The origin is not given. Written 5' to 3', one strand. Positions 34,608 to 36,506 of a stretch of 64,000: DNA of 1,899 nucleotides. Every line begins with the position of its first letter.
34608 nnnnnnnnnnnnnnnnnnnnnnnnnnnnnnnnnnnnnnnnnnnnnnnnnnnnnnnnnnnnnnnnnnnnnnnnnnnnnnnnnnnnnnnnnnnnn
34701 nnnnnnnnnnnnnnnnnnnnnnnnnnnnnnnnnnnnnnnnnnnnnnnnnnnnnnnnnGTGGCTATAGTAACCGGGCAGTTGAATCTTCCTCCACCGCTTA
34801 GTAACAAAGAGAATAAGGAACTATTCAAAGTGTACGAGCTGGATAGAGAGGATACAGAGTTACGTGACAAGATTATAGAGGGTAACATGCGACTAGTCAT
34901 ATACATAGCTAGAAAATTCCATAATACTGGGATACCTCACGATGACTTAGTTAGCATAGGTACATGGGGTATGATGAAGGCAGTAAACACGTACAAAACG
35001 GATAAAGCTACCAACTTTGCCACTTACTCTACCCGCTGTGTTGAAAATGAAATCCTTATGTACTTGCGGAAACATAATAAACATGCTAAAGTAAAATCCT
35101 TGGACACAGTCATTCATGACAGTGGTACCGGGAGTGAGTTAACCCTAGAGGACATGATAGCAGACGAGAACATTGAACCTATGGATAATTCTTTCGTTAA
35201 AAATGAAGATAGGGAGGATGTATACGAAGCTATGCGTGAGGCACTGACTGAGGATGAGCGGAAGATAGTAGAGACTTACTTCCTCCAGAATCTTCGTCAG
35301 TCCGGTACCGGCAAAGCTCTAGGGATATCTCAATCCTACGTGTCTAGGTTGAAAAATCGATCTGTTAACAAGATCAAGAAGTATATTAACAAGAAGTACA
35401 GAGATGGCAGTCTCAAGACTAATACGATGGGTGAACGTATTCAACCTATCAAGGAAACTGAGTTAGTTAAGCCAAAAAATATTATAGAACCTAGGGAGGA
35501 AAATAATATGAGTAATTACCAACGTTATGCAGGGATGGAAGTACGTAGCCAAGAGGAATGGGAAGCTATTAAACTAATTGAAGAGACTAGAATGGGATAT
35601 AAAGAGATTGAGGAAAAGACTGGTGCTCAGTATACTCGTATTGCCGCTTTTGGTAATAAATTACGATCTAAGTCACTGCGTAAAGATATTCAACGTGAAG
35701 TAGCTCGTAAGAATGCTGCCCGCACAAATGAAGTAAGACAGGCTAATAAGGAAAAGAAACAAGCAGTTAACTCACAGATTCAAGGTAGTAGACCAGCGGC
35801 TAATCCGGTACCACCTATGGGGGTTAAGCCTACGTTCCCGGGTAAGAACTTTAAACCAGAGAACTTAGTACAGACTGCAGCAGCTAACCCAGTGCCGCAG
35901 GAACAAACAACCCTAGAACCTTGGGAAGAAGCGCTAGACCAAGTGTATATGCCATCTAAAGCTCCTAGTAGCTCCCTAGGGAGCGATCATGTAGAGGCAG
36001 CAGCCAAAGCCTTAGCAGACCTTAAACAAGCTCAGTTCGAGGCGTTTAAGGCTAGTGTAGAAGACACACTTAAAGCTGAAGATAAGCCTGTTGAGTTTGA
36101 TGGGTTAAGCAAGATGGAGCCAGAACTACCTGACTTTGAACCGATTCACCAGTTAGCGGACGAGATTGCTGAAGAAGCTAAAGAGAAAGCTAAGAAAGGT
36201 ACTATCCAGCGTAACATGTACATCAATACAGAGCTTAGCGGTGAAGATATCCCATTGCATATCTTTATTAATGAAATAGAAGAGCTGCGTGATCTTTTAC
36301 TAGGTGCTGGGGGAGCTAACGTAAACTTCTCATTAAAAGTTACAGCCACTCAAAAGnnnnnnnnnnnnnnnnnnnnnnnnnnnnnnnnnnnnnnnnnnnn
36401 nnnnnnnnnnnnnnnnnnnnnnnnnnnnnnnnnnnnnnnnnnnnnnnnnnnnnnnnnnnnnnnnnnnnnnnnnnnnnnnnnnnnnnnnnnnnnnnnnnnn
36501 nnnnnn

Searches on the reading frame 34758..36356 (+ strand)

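Call 95: search_protein_families(library=ncbifam, proteins=[window:34758-36356:+], max_evalue=0.00001)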
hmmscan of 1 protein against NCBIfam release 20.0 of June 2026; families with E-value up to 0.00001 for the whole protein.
window:34758-36356:+ (533 aa): 52 families (the best 25 are shown)
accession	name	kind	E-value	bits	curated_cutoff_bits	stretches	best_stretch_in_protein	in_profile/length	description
NF006158.0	PRK08301.1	equivalog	9.2e-52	175.9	339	1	4-212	31-239/241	RNA polymerase sporulation sigma factor SigE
TIGR02835.1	spore_sigmaE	equivalog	1.1e-48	165.8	348.6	1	5-212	25-232/234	RNA polymerase sporulation sigma factor SigE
NF004471.0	PRK05803.1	subfamily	4.8e-47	160.1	252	1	4-213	23-231/235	RNA polymerase sporulation sigma factor SigK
TIGR02846.1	spore_sigmaK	equivalog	7.5e-44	150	298.65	1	3-209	19-225/227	RNA polymerase sporulation sigma factor SigK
TIGR02980.1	SigBFG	subfamily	4.2e-29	101.9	234.35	2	33-112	2-81/227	SigB/SigF/SigG family RNA polymerase sigma factor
TIGR02937.1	sigma70-ECF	superfamily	1.4e-27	96.3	42.9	1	35-209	2-164/165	sigma-70 family RNA polymerase sigma factor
NF006071.0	PRK08215.1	equivalog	1.2e-25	90.6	372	1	12-119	17-122/258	RNA polymerase sporulation sigma factor SigG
NF004052.0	PRK05572.1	subfamily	5.5e-24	85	311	2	14-106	14-104/252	SigF/SigG family RNA polymerase sporulation sigma factor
TIGR02850.1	spore_sigG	equivalog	6.3e-24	84.8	457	1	12-117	14-117/254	RNA polymerase sporulation sigma factor SigG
NF005644.0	PRK07408.1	subfamily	7.2e-24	84.8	261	2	17-111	11-105/258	RNA polymerase sigma factor SigF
TIGR02885.1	spore_sigF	equivalog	6.9e-23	81.7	321.45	2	30-106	7-83/231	RNA polymerase sporulation sigma factor SigF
TIGR02941.1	Sigma_B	equivalog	1.4e-22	80.4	315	2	96-210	146-253/255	RNA polymerase sigma factor SigB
NF004935.0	PRK06288.1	equivalog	1.3e-19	70.9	343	2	15-105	15-107/270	RNA polymerase sigma factor WhiG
NF005514.0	PRK07122.1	subfamily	1e-18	67.4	372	2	21-112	27-118/264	RNA polymerase sigma factor SigF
TIGR02393.1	RpoD_Cterm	equivalog_domain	3.1e-18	66.3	354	1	36-96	2-62/238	RNA polymerase sigma factor RpoD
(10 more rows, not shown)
